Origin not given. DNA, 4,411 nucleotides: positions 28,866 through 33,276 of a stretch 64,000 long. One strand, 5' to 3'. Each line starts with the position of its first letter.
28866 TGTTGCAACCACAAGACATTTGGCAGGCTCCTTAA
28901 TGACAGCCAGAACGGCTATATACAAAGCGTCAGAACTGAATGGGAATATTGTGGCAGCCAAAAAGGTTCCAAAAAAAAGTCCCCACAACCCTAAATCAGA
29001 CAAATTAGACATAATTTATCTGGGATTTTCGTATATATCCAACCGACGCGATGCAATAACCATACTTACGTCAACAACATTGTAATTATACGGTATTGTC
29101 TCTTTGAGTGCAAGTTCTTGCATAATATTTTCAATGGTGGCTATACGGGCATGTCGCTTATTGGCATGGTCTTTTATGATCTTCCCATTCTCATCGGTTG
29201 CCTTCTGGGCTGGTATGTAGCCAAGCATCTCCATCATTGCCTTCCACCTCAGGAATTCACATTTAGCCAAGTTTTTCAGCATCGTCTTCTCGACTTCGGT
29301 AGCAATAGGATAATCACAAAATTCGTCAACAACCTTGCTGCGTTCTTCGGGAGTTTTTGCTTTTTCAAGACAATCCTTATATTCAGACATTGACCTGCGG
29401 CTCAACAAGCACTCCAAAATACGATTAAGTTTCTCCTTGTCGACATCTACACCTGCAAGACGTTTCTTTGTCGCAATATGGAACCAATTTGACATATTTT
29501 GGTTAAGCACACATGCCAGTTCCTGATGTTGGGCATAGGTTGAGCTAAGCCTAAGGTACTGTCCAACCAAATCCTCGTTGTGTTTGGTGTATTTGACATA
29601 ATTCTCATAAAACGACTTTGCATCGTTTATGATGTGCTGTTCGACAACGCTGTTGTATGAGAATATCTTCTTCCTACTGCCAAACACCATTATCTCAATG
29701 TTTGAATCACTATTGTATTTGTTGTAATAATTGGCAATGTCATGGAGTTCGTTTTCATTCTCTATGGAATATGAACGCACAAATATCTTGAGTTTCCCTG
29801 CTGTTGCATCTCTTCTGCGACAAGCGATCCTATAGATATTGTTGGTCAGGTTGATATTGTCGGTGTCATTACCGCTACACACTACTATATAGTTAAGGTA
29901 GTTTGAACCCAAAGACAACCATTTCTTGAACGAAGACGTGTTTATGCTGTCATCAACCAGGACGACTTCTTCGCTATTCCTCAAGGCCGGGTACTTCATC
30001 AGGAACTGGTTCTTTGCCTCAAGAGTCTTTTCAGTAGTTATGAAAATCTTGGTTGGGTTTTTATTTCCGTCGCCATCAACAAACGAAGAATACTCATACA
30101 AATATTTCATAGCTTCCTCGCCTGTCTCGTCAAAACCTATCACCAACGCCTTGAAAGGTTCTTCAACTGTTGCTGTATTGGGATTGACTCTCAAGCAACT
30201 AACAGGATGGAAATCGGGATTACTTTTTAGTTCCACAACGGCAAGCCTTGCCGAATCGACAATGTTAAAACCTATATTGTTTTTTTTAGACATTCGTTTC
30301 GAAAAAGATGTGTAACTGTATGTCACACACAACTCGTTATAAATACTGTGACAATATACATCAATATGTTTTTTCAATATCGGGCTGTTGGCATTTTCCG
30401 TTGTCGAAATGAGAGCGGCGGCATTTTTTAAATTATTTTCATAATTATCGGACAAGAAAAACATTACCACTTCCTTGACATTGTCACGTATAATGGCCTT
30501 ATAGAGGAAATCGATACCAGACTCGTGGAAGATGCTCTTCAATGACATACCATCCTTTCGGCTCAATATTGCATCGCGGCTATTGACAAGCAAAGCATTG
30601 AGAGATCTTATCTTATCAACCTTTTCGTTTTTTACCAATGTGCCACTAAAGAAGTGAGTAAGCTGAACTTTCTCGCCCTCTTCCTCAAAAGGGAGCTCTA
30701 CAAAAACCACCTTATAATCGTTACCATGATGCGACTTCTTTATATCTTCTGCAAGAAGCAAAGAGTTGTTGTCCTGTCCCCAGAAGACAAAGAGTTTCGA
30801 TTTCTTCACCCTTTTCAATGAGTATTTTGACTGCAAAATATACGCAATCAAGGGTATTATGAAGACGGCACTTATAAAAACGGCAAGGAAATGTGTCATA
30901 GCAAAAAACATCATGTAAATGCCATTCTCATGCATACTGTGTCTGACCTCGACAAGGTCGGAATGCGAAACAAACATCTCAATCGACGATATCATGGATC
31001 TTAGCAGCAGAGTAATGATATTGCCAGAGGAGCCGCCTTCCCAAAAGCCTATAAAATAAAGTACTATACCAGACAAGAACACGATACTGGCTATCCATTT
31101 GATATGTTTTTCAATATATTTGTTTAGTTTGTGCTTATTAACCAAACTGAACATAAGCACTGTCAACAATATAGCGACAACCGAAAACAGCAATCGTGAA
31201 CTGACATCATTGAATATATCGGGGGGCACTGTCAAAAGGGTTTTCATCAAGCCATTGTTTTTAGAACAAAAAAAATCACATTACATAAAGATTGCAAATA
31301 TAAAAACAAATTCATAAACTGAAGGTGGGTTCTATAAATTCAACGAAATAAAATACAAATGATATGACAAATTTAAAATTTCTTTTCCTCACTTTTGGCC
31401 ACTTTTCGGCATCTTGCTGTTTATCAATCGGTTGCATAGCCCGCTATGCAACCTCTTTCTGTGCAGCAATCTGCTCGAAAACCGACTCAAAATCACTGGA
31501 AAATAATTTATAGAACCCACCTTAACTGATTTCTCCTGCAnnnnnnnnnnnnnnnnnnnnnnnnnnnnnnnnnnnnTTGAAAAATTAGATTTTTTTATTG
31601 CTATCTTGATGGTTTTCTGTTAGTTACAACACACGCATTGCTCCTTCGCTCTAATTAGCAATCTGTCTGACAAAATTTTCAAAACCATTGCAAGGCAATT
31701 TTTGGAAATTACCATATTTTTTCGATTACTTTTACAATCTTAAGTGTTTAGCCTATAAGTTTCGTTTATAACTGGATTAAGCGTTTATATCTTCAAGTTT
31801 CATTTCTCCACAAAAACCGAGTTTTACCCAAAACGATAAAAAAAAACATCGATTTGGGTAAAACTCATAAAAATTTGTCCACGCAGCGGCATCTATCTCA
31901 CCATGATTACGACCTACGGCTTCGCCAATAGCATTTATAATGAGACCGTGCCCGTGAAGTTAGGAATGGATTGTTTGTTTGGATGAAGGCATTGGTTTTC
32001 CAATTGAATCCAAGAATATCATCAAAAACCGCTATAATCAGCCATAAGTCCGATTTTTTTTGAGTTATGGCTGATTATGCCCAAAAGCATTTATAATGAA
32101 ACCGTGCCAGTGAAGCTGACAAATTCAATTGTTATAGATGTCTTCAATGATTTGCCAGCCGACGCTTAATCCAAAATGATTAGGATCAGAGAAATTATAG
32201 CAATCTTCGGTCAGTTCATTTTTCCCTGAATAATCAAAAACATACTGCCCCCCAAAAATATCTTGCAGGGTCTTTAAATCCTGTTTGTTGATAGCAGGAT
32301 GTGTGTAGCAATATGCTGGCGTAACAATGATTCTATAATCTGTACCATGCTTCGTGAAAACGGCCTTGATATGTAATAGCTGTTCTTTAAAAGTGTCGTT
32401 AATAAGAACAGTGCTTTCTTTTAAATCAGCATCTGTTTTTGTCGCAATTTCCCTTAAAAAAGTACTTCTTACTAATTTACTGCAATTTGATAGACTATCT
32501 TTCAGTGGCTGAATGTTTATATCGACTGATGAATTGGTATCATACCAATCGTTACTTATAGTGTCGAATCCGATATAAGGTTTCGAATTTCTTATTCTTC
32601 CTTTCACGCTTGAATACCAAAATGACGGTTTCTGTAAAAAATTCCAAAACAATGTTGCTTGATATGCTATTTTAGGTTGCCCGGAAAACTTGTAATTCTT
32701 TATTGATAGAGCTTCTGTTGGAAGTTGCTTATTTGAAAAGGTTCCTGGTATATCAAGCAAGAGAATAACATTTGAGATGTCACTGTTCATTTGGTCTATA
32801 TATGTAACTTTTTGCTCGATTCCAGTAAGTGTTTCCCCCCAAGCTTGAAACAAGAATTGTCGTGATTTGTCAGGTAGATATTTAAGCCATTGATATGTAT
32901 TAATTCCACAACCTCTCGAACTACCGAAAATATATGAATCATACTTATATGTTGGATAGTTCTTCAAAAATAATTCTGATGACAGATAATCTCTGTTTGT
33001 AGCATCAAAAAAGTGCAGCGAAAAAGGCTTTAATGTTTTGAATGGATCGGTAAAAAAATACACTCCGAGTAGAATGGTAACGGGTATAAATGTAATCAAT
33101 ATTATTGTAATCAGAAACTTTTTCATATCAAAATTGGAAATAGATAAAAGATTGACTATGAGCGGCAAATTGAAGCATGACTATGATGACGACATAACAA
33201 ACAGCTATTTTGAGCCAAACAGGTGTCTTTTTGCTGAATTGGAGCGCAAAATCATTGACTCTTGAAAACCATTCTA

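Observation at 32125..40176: Two tandem MBOAT + SGNH-like modules: conserved 1.2-kb MBOAT 5' block, swapped C-terminal helices and partner genes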

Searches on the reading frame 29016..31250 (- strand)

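Call 7: search_protein_families(library=pfam, proteins=[window:29016-31250:-], max_evalue=0.1)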
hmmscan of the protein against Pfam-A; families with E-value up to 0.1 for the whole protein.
window:29016-31250:- (744 aa): 4 families
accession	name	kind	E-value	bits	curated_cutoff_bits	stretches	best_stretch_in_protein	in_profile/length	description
PF07337.16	CagY_M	-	5.3e-05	23.2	21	1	623-638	1-16/32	DC-EC Repeat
PF01757.29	Acyl_transf_3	-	0.0088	15.6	31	1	18-146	152-270/326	Acyltransferase domain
PF19036.6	Fuz_longin_1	-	0.06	14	26.1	0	18-104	22-104/125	First Longin domain of FUZ, MON1 and HPS1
PF01695.23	IstB_IS21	-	0.08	12.9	24.1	0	605-677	30-99/238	IstB-like ATP binding protein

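Call 8: search_protein_families(library=ncbifam, proteins=[window:29016-31250:-], max_evalue=0.1)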
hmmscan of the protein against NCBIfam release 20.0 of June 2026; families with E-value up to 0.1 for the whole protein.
window:29016-31250:- (744 aa): 1 family
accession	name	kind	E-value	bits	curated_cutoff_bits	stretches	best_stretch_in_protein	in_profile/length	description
TIGR03025.1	EPS_sugtrans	subfamily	0.00099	18.4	295.55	1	24-216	4-194/445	exopolysaccharide biosynthesis polyprenyl glycosylphosphotransferase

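Call 97: search_protein_families(library=padloc, proteins=[window:29016-31250:-], max_evalue=0.001)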
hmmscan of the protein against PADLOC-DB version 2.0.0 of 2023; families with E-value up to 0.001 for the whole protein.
window:29016-31250:- (744 aa): 0 families

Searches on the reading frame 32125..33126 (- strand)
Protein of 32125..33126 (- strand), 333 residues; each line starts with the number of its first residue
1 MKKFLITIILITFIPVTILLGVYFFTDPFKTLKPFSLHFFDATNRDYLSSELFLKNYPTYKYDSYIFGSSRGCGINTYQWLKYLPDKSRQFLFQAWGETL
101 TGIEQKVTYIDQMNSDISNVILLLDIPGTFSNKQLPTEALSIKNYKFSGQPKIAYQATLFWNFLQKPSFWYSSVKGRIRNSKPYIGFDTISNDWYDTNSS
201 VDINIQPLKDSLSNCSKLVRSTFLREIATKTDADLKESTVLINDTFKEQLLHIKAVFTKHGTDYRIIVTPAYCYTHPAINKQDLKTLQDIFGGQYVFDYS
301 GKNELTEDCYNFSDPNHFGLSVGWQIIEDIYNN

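Call 7: search_protein_families(library=pfam, proteins=[window:32125-33126:-], max_evalue=0.1)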
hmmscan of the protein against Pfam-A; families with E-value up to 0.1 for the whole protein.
window:32125-33126:- (333 aa): 0 families

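Call 8: search_protein_families(library=ncbifam, proteins=[window:32125-33126:-], max_evalue=0.1)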
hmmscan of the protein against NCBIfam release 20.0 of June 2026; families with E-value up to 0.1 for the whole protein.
window:32125-33126:- (333 aa): 0 families

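Call 11: search_solved_structures(query=window:32125-33126:-, max_evalue=10)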
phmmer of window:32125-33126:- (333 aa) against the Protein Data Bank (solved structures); distinct sequences matched with E-value up to 10: 10.
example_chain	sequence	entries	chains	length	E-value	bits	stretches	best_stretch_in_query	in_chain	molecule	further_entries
7olc_LI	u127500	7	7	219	0.26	13.8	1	122-189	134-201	60S ribosomal protein L10-like protein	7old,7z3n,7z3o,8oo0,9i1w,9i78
8bn3_M0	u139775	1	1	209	0.49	12.9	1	120-187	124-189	RPL10 isoform 1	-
7mpi_AI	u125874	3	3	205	0.56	12.7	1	124-187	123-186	60S ribosomal protein L10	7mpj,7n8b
6woo_I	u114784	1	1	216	0.58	12.7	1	124-187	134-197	uL16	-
6t4q_LI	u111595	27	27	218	0.59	12.7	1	124-187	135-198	60S ribosomal protein L10 | RPL10 isoform 1 | Large ribosomal subunit protein uL16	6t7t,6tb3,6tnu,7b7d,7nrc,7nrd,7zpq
3j0l_J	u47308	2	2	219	0.6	12.6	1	124-187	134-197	Ribosomal protein L10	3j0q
4u3m_M0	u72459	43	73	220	0.6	12.6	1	124-187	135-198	60S ribosomal protein L10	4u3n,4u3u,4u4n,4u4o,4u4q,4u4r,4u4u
3j6x_50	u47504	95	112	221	0.61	12.6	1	124-187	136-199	60S ribosomal protein L10 | 60S ribosomal protein rpL10 (L10e) | UL16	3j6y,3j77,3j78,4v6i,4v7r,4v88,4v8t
1flc_B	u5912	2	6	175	0.62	12.6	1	179-240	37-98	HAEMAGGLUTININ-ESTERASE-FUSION GLYCOPROTEIN | Hemagglutinin-esterase-fusion glycoprotein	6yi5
1g61_A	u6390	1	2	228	1.4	11.5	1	199-298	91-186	TRANSLATION INITIATION FACTOR 6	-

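Call 42: find_homologous_proteins(query=window:32128-33126:-, max_evalue=0.001)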
Query window:32128-33126:- (333 aa): 494 proteins with E <= 0.001 among 1828 candidates; the best 120 are listed.
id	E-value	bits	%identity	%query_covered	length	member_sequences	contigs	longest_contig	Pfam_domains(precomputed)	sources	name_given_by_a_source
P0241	3.0e-225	765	100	100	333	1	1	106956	-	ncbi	-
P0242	1.6e-196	670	85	100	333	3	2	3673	-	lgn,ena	-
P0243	1.3e-193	661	84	100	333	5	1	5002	-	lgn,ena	-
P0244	2.1e-191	654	85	100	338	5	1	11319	-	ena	-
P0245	1.4e-190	651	83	100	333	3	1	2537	-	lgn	-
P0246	1.6e-173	595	77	100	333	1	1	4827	-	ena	-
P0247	6.5e-159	547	70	97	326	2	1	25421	-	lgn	-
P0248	8.9e-154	530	66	100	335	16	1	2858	-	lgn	-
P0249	7.4e-149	514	65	100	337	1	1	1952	-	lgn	-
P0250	2.5e-147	509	64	100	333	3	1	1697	-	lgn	-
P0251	5.6e-144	498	66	100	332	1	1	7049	-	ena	-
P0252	6.7e-144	497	64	100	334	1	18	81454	-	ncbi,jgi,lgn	jgi:hypothetical protein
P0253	3.6e-142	492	66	100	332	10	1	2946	-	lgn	-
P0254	3.7e-142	492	64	100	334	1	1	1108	-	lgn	-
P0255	2.8e-141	489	63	100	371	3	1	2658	-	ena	-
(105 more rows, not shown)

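Call 52: predict_structure(alignment_id=A4)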
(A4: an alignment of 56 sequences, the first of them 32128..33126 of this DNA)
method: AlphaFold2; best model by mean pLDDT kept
length: 333 residues; sequences in the alignment: 56
mean_pLDDT: 90.7   pTM: 0.88
mean pLDDT of the five models: 90.7, 88.6, 86.7, 86.2, 83.2
residues with pLDDT >= 90: 216; 70-90: 102; 50-70: 15; < 50: 0
segments of 3 or more residues with pLDDT < 50: none
pLDDT, mean of each block of 10 residues (from residue 1): 87 90 87 76 75 92 95 92 96 89 94 94 95 70 79 88 86 85 83 91 93 95 95 97 97 98 98 96 99 98 96 94 96 80
secondary structure, 60 per line:
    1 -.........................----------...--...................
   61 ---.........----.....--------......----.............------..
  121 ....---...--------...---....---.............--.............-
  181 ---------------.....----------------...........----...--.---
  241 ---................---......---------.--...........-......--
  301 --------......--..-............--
elements in order: H2-26 H42-60 E64-69 H77-81 E90-95 H100-112 E119-124 H145-148 H152-164 H167-179 H196-200 H217-227 H244-259 E263-268 H281-291 E296-298 E312-314 H320-331

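Call 57: fold_search(model_id=the predicted structure, library=pdb)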
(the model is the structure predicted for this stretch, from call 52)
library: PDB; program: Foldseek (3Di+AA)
matches with E <= 10: 947; with E <= 0.001: 5
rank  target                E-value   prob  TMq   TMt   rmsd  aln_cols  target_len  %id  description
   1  3bma_B                6.0e-05  1.00  0.45  0.39  12.9       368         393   14  Crystal structure of D-alanyl-lipoteichoic acid synthetase from Streptococcus pneumoniae R6 (released 2007-12-25)
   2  6o93                  9.9e-05  1.00  0.44  0.39   9.4       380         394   10  D-alanyl transferase DltD from Enterococcus faecalis (released 2019-03-27)
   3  3bma_F                2.9e-04  1.00  0.41  0.36  10.4       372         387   12  Crystal structure of D-alanyl-lipoteichoic acid synthetase from Streptococcus pneumoniae R6 (released 2007-12-25)
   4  3bma_A                4.6e-04  1.00  0.42  0.37  13.1       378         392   13  Crystal structure of D-alanyl-lipoteichoic acid synthetase from Streptococcus pneumoniae R6 (released 2007-12-25)
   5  3bma_C                5.7e-04  1.00  0.40  0.35  12.2       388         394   11  Crystal structure of D-alanyl-lipoteichoic acid synthetase from Streptococcus pneumoniae R6 (released 2007-12-25)
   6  3c1u                  8.2e-02  0.69  0.31  0.41  10.9       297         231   10  D192N mutant of Rhamnogalacturonan acetylesterase (released 2008-08-05)
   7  8tnf_D                1.1e-01  0.09  0.15  0.15  19.8       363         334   10  Crystal structure of sulfohexulose-1-phosphate aldolase from Paracoccus onubensis strain Merri (released 2024-08-07)
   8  8tnf_B                1.2e-01  0.10  0.17  0.17  18.8       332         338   12  Crystal structure of sulfohexulose-1-phosphate aldolase from Paracoccus onubensis strain Merri (released 2024-08-07)
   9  6kv3_B                1.2e-01  0.06  0.13  0.16  21.2       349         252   11  Crystal Structure of NAD+ Synthetase from Staphylococcus aureus (released 2020-09-09)
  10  8tlb                  1.3e-01  0.80  0.32  0.46  12.1       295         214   10  Crystal structure of the peptidoglycan O-acetyltransferase B (PatB) from Campylobacter jejuni, catalytic domain (released 2024-12-18)
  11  8a2n_B                1.3e-01  0.57  0.30  0.33  16.1       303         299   11  Structure of crocagin biosynthetic protein CgnD (released 2023-02-22)
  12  3odm_A                1.8e-01  0.08  0.13  0.10  18.6       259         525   12  Archaeal-type phosphoenolpyruvate carboxylase (released 2011-02-02)
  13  6ii7                  1.9e-01  0.04  0.12  0.12  19.6       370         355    8  Crystal structure of Plasmodium falciparum adenosine deaminase C27Q+L227I mutant co-complexed with Zn ion, hypoxanthine  (released 2019-05-01)
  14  8tnf_H                2.0e-01  0.09  0.17  0.17  18.3       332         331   11  Crystal structure of sulfohexulose-1-phosphate aldolase from Paracoccus onubensis strain Merri (released 2024-08-07)
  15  6uje                  2.2e-01  0.08  0.18  0.19  20.9       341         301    9  Crystal structure of the Clostridial cellulose synthase subunit Z (CcsZ) from Clostridioides difficile (released 2020-10-14)
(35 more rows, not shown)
